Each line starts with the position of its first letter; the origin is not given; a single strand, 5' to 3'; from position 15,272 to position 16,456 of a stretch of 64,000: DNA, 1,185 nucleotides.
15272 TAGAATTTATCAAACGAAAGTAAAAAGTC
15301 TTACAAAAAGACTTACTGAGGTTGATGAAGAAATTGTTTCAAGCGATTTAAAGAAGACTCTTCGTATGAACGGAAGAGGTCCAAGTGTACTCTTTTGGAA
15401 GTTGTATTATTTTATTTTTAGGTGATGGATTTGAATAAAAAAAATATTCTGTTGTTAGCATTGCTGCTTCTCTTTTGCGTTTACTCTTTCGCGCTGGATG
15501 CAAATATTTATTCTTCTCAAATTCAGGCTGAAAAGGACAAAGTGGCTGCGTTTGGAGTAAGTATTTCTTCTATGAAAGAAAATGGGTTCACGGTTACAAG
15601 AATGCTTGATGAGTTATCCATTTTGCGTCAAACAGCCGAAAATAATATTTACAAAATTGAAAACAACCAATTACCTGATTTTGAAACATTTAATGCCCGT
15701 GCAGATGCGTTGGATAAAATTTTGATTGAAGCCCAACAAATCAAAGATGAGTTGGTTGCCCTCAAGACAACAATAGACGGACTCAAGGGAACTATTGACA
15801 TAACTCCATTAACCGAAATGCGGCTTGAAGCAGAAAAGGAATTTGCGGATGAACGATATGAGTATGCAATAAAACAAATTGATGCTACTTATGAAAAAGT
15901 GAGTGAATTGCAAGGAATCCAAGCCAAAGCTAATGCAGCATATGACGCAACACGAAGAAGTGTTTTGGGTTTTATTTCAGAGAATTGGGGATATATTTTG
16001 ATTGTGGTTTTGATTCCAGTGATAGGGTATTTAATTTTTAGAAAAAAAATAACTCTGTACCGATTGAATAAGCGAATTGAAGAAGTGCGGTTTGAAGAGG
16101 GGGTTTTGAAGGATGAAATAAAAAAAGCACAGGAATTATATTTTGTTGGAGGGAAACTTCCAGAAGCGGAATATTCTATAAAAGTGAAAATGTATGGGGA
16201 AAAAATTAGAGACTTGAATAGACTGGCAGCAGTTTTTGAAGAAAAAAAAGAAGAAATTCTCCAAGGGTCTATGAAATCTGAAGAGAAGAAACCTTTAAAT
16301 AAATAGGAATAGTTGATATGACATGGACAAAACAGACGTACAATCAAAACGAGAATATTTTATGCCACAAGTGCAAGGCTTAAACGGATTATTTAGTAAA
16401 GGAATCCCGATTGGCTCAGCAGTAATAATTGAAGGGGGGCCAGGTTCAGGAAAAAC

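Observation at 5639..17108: Giant LamG adhesin + bitopic coiled-coil partner + KaiC-like ATPase, divergent from a 7TM-DUF835 sensor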

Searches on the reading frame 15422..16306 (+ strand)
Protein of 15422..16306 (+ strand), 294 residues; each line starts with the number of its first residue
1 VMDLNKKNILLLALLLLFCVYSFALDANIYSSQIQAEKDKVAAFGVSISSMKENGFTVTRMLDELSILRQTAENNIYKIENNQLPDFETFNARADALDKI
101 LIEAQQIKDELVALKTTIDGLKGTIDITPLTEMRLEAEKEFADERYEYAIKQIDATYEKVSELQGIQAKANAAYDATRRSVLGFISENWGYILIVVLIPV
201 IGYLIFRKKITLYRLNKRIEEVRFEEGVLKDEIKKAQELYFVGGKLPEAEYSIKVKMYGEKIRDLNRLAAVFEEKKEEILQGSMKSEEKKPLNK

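Call 4: search_protein_families(library=pfam, proteins=[window:15422-16306:+], max_evalue=0.01)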
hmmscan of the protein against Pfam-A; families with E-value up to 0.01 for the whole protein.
window:15422-16306:+ (294 aa): 0 families

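Call 6: search_protein_families(library=pfam, proteins=[window:15422-16306:+], max_evalue=10)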
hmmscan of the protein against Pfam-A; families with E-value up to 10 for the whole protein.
window:15422-16306:+ (294 aa): 4 families
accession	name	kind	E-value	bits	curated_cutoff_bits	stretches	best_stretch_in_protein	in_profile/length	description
PF20396.3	DUF6689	-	0.017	14.8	27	1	105-169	181-244/275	Family of unknown function (DUF6689)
PF12844.13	HTH_19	-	0.1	12.9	30.2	1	53-96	10-50/64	Helix-turn-helix domain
PF11337.13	DUF3139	-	0.11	13.5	27.3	1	192-240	10-60/83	Protein of unknown function (DUF3139)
PF18080.7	Gal_mutarotas_3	-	0.12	12.7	27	1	88-163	25-103/241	Galactose mutarotase-like fold domain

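Call 7: find_encoding_contigs(protein=window:15422-16306:+, flank=10000, max_places=6)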
Protein window:15422-16306:+ (294 aa): no gene with exactly this product is on record in the collection.

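Call 8: find_encoding_contigs(protein=window:15425-16306:+, flank=10000, max_places=6)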
Protein window:15425-16306:+ (293 aa): 3 contigs read that carry it; 3 places shown.
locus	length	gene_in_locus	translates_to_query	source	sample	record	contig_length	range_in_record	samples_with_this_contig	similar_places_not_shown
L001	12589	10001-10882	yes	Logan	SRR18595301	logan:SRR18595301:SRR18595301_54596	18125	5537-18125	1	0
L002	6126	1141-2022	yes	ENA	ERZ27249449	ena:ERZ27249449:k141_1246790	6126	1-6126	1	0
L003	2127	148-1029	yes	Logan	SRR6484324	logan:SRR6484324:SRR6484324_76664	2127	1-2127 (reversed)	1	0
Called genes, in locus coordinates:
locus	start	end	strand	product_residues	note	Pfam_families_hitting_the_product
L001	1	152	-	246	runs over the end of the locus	-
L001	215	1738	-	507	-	PF16927:HisKA_7TM, PF05763:DUF835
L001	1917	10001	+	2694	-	PF13385:Laminin_G_3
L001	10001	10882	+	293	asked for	-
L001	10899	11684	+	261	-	PF06745:ATPase, PF13481:AAA_25 (weak)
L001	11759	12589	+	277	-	?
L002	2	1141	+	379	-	?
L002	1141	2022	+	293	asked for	-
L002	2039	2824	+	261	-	PF06745:ATPase, PF13481:AAA_25 (weak)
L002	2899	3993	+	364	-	PF00348:polyprenyl_synt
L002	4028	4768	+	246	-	-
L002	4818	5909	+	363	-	PF01070:FMN_dh, PF01645:Glu_synthase (weak)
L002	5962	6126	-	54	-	?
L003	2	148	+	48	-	?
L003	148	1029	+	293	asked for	-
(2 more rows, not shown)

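Call 10: find_homologous_proteins(query=window:15425-16306:+, max_evalue=0.01)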
Query window:15425-16306:+ (293 aa): 20 proteins with E <= 0.01 among 4516 candidates.
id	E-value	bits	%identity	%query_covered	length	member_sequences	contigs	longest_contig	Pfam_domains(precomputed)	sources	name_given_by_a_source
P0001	2.6e-180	615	100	100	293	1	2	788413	-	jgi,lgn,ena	jgi:hypothetical protein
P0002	1.1e-178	610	100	99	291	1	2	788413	-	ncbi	ncbi:MAG: hypothetical protein WCW44_00025 [archaeon]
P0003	3.7e-121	422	68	92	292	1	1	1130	-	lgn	-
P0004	1.1e-120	420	69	90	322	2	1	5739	-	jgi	-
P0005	4.4e-87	310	56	89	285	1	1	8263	-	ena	-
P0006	1.1e-85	305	54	96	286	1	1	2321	-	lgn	-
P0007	4.6e-82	293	53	97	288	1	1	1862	-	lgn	-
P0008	3.2e-81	291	53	96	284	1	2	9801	-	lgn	-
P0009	8.2e-81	289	52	95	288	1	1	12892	-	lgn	-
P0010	5.8e-80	287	54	91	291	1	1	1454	-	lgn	-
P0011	6.0e-80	287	50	92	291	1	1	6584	-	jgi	-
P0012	6.2e-80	287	52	90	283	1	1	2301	-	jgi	jgi:hypothetical protein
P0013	2.4e-79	285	52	90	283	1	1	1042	-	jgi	jgi:SHS2 domain-containing protein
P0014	3.6e-79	284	52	94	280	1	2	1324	-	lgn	-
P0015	7.6e-78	280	50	93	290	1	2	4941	-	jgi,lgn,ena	jgi:hypothetical protein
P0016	7.8e-71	257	48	90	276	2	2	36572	-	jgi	jgi:hypothetical protein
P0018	2.5e-45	173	37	98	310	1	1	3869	-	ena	-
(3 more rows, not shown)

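Call 11: find_encoding_contigs(protein=P0016, flank=10000, max_places=3)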
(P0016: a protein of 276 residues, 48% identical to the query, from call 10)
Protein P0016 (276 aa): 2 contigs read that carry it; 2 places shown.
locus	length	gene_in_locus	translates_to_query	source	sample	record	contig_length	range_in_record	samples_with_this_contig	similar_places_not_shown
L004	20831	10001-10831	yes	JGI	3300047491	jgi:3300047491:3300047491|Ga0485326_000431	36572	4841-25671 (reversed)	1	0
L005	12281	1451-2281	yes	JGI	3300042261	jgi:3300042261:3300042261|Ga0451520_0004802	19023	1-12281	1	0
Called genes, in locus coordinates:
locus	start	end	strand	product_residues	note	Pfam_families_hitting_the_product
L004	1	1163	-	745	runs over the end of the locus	PF13385:Laminin_G_3, PF02210:Laminin_G_2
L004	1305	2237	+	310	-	-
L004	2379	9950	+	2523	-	PF10633:NPCBM_assoc (faint)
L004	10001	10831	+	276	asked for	-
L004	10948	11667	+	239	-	PF06745:ATPase, PF13481:AAA_25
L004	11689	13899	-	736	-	-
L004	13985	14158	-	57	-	-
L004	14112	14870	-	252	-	-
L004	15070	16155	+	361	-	-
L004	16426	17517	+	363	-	PF01037:AsnC_trans_reg (faint)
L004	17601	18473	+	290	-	PF08950:DUF1861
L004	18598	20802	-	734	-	PF13439:Glyco_transf_4, PF00534:Glycos_transf_1, PF13692:Glyco_trans_1_4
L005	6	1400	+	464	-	-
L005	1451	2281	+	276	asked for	-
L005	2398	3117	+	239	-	PF06745:ATPase, PF13481:AAA_25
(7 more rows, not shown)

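Call 12: find_encoding_contigs(protein=P0009, flank=10000, max_places=3)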
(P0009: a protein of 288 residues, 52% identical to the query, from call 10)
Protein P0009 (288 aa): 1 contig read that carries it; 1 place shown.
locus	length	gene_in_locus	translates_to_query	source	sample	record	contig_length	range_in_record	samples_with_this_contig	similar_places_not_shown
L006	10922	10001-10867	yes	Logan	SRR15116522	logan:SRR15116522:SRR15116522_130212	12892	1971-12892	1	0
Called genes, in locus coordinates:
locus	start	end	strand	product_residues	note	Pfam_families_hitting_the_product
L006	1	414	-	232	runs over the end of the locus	PF01255:Prenyltransf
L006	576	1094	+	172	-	PF02915:Rubrerythrin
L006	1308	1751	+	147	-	PF22175:Ogg-HhH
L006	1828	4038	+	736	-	-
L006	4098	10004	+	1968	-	PF10633:NPCBM_assoc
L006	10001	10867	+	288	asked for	-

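Call 13: find_encoding_contigs(protein=P0008, flank=10000, max_places=3)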
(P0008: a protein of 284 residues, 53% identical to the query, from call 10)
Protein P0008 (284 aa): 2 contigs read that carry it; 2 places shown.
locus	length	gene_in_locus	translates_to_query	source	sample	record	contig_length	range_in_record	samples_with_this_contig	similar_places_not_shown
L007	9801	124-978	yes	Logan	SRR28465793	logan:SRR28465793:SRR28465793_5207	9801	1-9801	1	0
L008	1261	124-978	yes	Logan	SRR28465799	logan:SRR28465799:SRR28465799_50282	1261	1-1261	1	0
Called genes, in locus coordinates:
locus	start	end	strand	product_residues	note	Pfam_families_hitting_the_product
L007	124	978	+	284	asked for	-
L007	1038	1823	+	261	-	PF13481:AAA_25, PF06745:ATPase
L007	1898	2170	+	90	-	-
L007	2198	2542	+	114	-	PF02643:DUF192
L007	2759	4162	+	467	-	PF00437:T2SSE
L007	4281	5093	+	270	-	PF00482:T2SSF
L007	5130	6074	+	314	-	PF00482:T2SSF (weak)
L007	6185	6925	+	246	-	PF09754:PAC2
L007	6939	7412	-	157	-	PF00856:SET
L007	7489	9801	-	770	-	?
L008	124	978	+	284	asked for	-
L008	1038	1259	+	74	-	?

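Call 15: find_encoding_contigs(protein=P0018, flank=10000, max_places=3)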
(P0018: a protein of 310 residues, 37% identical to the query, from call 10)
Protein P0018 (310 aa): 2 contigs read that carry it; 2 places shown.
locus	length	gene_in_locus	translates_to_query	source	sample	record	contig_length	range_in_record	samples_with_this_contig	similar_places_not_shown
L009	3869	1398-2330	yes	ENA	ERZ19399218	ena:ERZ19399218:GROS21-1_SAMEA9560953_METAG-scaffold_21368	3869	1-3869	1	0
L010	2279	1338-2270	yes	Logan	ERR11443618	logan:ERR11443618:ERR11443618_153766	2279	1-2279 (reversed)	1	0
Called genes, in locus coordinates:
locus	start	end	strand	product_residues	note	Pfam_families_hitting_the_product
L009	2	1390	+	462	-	?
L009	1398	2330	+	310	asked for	-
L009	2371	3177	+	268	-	PF13481:AAA_25, PF06745:ATPase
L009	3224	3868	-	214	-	?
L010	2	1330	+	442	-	?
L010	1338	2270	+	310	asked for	-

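Call 16: find_encoding_contigs(protein=P0005, flank=10000, max_places=3)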
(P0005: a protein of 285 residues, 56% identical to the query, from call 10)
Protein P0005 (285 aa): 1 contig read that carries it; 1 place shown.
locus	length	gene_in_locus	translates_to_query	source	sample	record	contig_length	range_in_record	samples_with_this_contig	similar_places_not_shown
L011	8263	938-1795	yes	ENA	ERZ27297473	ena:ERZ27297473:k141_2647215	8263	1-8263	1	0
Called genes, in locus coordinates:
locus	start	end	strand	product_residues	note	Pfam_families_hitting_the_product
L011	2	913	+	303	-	?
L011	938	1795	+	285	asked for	-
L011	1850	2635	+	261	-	PF13481:AAA_25 (weak), PF06745:ATPase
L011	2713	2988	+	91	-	-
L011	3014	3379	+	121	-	PF02643:DUF192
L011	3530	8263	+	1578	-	?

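Call 33: find_related_loci(query=A1, collection=genome_contigs, flank=10000)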
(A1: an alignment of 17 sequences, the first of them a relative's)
Query A1 (293 aa) in genome_contigs; peptide patterns used: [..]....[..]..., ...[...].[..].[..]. (x = any residue, [..] = any of these).
130 stretches matched a pattern; 12 encode a relative of the query (tblastn E <= 1e-3); 12 distinct loci.
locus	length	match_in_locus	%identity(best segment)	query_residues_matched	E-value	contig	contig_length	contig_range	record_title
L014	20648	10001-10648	45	47-262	3e-59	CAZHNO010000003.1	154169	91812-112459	MAG TPA_asm: uncultured archaeon isolate SRP263991_co2_691 genome assembly, contig: NODE_26_length_154169_cov_9.812918,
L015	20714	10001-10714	45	39-276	1e-52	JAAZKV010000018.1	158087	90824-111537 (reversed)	MAG: Candidatus Iainarchaeum archaeon isolate AS22ysBPME_79 124924_AS22, whole genome shotgun sequence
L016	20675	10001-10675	42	47-271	1e-43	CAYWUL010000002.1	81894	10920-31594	MAG TPA_asm: uncultured archaeon isolate SRP178699_co2_500 genome assembly, contig: NODE_57_length_81894_cov_9.197375, w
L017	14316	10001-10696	37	47-276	5e-42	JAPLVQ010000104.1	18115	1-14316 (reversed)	MAG: Candidatus Iainarchaeum archaeon isolate LacPavin_0419_WC90_MAG_36_6 LacPavin_0419_WC90_scaffold_223760, whole geno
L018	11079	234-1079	31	8-293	3e-35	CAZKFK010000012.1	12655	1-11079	MAG TPA_asm: Candidatus Woesearchaeota archaeon isolate SRP098346_co1_191 genome assembly, contig: NODE_5921_length_1265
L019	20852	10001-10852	32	8-290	1e-30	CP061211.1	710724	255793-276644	MAG: Candidatus Pacearchaeota archaeon isolate Pace33H chromosome, complete genome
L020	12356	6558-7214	33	45-265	1e-29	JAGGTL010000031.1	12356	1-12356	MAG: Candidatus Aenigmatarchaeota archaeon isolate AUK047 PB_MBMC_001_c_000000000008, whole genome shotgun sequence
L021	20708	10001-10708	30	39-274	5e-29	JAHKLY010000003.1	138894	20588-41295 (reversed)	MAG: Candidatus Micrarchaeota archaeon isolate MAG 297 R1_Bin_00305_2_000000000004, whole genome shotgun sequence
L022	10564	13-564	35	92-273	5e-22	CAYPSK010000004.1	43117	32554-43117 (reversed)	MAG TPA_asm: Candidatus Woesearchaeota archaeon isolate SRP178699_co1_447 genome assembly, contig: NODE_817_length_43117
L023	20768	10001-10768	34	47-289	4e-21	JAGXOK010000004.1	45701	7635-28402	Candidatus Aenigmarchaeota archaeon LH_S6 NODE_4_length_45701_cov_67.905928, whole genome shotgun sequence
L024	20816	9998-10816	30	8-289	1e-17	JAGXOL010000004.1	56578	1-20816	Candidatus Aenigmarchaeota archaeon LH_S7 NODE_4_length_56578_cov_137.892504, whole genome shotgun sequence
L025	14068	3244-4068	25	6-274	1e-15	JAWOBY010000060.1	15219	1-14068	MAG: Candidatus Woesearchaeota archaeon isolate BLK3-3.bin.38 k191_2600818, whole genome shotgun sequence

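Call 36: search_protein_representatives(alignment_id=A1)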
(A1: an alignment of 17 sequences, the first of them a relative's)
Query: 17 sequences, 285 profile positions. Proteins with E-value up to 0.001 (for the whole library): 965; up to 1e-10: 569; up to 1e-30: 263. The best 150 are listed.
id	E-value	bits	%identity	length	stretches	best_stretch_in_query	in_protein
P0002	3.5e-124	430.0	-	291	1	1-284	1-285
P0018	2.9e-106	371.2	-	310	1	3-280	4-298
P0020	1.1e-92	326.7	-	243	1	47-284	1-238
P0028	2.3e-88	312.5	-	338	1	2-280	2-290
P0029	1.1e-86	307.0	-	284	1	9-283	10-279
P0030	3.4e-86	305.4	-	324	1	3-279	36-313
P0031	5.6e-85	301.4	-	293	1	2-281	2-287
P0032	8.7e-85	300.8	-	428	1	5-282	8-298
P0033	9.3e-85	300.7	-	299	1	3-282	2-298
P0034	2.0e-80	286.4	-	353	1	1-281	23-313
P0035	3.5e-77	275.8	-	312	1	5-279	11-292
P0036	6.5e-72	258.5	-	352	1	24-281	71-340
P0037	2.6e-67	243.4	-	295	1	5-282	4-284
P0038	1.3e-63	231.3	-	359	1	22-279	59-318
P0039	4.7e-61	222.9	-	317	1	18-276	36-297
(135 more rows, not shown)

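Call 37: search_protein_families(library=ncbifam, proteins=[window:15425-16306:+], max_evalue=0.01)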
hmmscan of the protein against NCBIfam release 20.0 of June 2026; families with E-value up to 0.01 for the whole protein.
window:15425-16306:+ (293 aa): 1 family
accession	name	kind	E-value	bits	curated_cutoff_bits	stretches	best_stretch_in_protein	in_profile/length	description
TIGR01477.1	RIFIN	paralog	0.0086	15.9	176.95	1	56-206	193-337/356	variant surface antigen, rifin family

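Call 63: predict_structure(alignment_id=A1)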
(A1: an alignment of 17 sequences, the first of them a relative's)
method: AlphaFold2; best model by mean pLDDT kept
length: 293 residues; sequences in the alignment: 17
mean_pLDDT: 84.7   pTM: 0.50
mean pLDDT of the five models: 84.7, 84.1, 83.9, 83.8, 80.9
residues with pLDDT >= 90: 104; 70-90: 164; 50-70: 13; < 50: 12
segments of 3 or more residues with pLDDT < 50: 283-293
pLDDT, mean of each block of 10 residues (from residue 1): 70 79 65 89 92 87 92 90 89 92 91 92 87 93 90 93 87 85 84 84 82 88 90 88 84 89 89 83 46 41
secondary structure, 60 per line:
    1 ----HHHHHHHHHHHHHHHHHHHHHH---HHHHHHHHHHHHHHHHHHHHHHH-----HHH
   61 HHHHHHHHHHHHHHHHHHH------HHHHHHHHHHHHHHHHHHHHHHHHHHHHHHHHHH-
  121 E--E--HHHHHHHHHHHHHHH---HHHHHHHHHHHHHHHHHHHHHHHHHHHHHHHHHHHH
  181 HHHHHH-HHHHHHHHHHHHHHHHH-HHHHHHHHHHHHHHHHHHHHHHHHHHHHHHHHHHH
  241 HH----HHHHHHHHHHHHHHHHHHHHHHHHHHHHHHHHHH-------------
elements in order: H5-26 H30-52 H58-79 H86-119 H127-141 H145-186 H188-204 H206-242 H247-280

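Call 70: fold_search(model_id=the predicted structure, library=pdb)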
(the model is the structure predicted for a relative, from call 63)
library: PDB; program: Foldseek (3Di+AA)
matches with E <= 10: 195; with E <= 0.001: 0
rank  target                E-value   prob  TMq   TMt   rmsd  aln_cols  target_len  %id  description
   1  7uni_C                2.0e-01  0.35  0.16  0.19  33.5       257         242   12  De novo designed chlorophyll dimer protein with Zn pheophorbide a methyl ester, SP2-ZnPPaM (released 2023-04-19)
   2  7unh_B                4.8e-01  0.25  0.17  0.20  32.7       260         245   12  De novo designed chlorophyll dimer protein in apo state, SP2 (released 2023-04-19)
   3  7unh_A                5.9e-01  0.21  0.17  0.19  32.8       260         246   12  De novo designed chlorophyll dimer protein in apo state, SP2 (released 2023-04-19)
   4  8to0_Ad               5.9e-01  0.15  0.18  0.17  31.4       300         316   13  48-nm repeating structure of doublets from mouse sperm flagella (released 2023-11-01)
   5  9fqr_Dy               6.2e-01  0.25  0.21  0.21  30.1       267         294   13  96-nm repeat of axonemal doublet microtubules from bovine sperm (released 2025-03-26)
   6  7uni_A                6.5e-01  0.25  0.18  0.21  33.9       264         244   12  De novo designed chlorophyll dimer protein with Zn pheophorbide a methyl ester, SP2-ZnPPaM (released 2023-04-19)
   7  7uni_B                8.4e-01  0.20  0.18  0.21  33.5       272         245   13  De novo designed chlorophyll dimer protein with Zn pheophorbide a methyl ester, SP2-ZnPPaM (released 2023-04-19)
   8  9cpb_6C               8.4e-01  0.16  0.20  0.16  30.4       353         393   12  Atomic model of bovine Fallopian tube cilia doublet microtubule (48-nm periodicity) (released 2024-10-30)
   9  5cwo_A                1.0e+00  0.23  0.21  0.27  36.6       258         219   14  Crystal structure of de novo designed helical repeat protein DHR76 (released 2015-12-16)
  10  9cpb_5T               1.0e+00  0.23  0.23  0.22  29.6       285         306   11  Atomic model of bovine Fallopian tube cilia doublet microtubule (48-nm periodicity) (released 2024-10-30)
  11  8iyj_S9               1.3e+00  0.28  0.24  0.26  29.1       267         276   12  Cryo-EM structure of the 48-nm repeat doublet microtubule from mouse sperm (released 2023-07-05)
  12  7ung_D3               1.3e+00  0.13  0.20  0.18  31.8       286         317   13  48-nm repeat of the human respiratory doublet microtubule (released 2022-10-05)
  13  8x2t                  1.3e+00  0.12  0.20  0.16  44.0       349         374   11  The Crystal Structure of FES from Biortus. (released 2023-12-27)
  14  8i7r_C9               1.4e+00  0.12  0.19  0.18  29.4       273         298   14  In situ structure of axonemal doublet microtubules in mouse sperm with 48-nm repeat (released 2023-10-11)
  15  5lm1_A                1.5e+00  0.09  0.16  0.14  60.9       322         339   13  Crystal Structure of HD-PTP phosphatase in complex with UBAP1 (released 2016-11-30)
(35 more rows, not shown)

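Call 89: search_protein_families(library=padloc, proteins=[window:15425-16306:+], max_evalue=0.001)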
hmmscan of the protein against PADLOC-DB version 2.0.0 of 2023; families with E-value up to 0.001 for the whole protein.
window:15425-16306:+ (293 aa): 0 families

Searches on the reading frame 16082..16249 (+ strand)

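Call 52: search_protein_families(library=pfam, proteins=[window:16082-16249:+], max_evalue=10)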
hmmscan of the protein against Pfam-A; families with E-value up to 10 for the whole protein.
seq(56 aa): 1 family
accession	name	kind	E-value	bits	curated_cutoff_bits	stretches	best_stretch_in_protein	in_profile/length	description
PF13060.11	DUF3921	-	0.036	14.6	25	1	6-21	27-42/58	Protein of unknown function (DUF3921)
